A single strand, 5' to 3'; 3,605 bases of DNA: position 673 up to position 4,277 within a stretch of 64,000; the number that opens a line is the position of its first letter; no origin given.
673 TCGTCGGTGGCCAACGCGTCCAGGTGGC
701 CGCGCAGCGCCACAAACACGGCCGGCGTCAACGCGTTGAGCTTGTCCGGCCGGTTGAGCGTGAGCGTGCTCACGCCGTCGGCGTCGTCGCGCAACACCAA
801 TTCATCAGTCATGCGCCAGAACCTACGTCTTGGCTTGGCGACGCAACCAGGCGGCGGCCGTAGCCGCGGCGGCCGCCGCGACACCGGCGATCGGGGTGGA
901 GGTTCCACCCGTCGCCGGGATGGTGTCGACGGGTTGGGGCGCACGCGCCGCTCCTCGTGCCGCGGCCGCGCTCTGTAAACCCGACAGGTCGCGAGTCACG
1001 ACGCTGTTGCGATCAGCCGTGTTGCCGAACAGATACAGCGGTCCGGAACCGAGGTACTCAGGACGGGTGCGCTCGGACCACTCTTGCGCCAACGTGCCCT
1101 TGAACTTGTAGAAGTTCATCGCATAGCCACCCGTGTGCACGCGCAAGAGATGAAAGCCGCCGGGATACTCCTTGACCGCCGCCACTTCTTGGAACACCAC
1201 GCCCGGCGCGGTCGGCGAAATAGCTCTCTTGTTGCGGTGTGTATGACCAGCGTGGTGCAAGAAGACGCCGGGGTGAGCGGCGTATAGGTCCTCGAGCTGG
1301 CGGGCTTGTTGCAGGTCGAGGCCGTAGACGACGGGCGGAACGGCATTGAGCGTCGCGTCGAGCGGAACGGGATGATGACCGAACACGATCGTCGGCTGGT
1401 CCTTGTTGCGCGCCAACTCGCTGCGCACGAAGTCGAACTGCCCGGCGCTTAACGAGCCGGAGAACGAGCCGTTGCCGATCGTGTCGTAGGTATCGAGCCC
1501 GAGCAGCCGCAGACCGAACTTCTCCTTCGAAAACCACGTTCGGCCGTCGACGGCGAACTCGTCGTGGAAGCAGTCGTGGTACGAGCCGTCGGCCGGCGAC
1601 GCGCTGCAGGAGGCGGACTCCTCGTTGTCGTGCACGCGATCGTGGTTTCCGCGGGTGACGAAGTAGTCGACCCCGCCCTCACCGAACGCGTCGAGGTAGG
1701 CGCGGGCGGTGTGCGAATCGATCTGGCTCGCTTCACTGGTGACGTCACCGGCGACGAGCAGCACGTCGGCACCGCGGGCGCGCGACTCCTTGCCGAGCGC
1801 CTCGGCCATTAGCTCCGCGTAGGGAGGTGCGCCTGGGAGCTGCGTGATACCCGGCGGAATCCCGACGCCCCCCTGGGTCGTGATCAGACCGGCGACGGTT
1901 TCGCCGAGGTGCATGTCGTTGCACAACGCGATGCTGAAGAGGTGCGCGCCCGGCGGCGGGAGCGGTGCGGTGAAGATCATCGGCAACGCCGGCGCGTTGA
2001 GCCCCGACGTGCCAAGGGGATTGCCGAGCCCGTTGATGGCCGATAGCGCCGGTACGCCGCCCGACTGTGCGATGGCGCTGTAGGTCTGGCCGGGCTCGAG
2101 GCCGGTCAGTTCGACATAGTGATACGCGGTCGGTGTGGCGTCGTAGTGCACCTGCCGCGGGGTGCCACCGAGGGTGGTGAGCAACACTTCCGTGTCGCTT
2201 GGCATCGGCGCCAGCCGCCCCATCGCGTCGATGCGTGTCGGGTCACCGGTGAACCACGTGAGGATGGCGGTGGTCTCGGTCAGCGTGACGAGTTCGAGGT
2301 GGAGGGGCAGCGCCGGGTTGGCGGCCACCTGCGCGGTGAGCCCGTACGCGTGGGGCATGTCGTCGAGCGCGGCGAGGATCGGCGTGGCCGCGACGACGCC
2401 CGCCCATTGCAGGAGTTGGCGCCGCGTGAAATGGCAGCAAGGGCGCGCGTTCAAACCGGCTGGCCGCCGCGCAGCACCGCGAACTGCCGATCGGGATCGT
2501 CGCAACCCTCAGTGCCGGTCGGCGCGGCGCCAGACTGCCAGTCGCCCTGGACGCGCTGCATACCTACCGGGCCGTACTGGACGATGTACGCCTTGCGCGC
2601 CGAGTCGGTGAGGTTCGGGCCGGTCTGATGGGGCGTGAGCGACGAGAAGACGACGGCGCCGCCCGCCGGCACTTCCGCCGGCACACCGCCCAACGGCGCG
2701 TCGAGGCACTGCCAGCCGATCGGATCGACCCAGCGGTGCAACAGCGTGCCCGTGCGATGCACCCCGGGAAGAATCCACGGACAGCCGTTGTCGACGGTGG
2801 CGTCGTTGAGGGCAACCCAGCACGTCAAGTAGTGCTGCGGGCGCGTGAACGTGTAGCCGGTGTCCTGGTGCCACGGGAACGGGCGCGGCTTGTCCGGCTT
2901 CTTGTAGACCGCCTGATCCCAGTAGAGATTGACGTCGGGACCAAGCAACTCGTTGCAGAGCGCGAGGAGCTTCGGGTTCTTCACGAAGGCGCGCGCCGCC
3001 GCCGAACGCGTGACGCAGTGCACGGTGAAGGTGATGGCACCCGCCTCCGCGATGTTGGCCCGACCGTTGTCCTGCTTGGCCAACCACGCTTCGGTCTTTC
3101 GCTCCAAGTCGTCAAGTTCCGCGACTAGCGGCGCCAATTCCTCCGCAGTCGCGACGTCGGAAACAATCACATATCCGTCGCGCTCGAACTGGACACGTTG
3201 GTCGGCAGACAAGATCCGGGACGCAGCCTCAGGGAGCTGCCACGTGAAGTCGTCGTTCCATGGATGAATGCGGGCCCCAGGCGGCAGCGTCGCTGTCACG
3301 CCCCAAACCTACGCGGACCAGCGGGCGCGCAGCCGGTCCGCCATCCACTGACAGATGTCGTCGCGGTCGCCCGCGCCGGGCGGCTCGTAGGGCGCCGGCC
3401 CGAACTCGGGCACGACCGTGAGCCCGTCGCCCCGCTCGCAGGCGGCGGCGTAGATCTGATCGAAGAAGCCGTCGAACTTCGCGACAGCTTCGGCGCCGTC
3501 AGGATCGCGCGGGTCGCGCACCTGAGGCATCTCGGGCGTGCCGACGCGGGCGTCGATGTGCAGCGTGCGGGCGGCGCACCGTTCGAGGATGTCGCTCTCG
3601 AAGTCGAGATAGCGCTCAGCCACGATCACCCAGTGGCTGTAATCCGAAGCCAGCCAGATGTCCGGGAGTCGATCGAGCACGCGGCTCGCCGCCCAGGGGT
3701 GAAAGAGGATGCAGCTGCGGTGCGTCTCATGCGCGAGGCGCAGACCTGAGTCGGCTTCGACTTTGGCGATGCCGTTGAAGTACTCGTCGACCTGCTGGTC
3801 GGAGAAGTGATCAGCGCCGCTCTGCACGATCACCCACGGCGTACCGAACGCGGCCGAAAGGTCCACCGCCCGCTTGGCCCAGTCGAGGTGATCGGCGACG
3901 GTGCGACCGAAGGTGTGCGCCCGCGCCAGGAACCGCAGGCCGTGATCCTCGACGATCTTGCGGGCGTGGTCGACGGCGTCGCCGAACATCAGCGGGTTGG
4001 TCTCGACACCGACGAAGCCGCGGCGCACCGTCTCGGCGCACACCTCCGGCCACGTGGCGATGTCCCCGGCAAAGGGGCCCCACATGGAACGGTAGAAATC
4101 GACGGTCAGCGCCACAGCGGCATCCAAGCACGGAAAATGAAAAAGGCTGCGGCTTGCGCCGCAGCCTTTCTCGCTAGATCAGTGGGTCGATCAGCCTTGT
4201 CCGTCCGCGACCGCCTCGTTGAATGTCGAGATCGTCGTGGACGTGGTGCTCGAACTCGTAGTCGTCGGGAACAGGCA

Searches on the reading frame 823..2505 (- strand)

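Call 65: search_protein_families(library=pfam, proteins=[window:823-2505:-], max_evalue=0.00001)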
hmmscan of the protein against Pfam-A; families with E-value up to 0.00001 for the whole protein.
window:823-2505:- (560 aa): 1 family
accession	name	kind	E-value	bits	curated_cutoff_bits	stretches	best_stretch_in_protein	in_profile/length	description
PF00149.33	Metallophos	-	9e-13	49.5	21.5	1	191-424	2-190/191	Calcineurin-like phosphoesterase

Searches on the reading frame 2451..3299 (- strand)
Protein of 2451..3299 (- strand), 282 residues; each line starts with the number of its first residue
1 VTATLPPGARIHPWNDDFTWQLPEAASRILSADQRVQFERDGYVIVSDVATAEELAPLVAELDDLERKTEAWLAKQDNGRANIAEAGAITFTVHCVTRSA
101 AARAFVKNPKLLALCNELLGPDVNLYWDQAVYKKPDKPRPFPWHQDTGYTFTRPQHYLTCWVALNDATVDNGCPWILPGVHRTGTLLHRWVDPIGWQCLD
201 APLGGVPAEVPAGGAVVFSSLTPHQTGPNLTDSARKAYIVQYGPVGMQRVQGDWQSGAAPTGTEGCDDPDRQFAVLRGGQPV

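Call 65: search_protein_families(library=pfam, proteins=[window:2451-3299:-], max_evalue=0.00001)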
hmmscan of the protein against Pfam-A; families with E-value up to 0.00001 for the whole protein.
window:2451-3299:- (282 aa): 1 family
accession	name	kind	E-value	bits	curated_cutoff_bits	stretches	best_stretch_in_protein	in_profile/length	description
PF05721.19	PhyH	-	6e-33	115.4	22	1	38-237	1-213/213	Phytanoyl-CoA dioxygenase (PhyH)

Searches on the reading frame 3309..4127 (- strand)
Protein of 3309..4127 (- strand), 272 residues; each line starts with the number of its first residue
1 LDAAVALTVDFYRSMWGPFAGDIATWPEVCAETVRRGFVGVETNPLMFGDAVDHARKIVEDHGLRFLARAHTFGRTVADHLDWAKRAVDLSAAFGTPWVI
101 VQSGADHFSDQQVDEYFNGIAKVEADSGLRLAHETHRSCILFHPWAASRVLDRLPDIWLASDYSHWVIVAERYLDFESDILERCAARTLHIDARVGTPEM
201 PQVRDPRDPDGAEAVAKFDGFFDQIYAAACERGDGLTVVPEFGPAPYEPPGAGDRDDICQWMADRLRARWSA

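Call 65: search_protein_families(library=pfam, proteins=[window:3309-4127:-], max_evalue=0.00001)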
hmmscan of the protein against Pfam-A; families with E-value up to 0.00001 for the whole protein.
window:3309-4127:- (272 aa): 1 family
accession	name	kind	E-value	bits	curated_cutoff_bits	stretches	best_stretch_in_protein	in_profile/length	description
PF01261.30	AP_endonuc_2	-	5.4e-10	39.8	31.1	1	33-225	4-216/249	Xylose isomerase-like TIM barrel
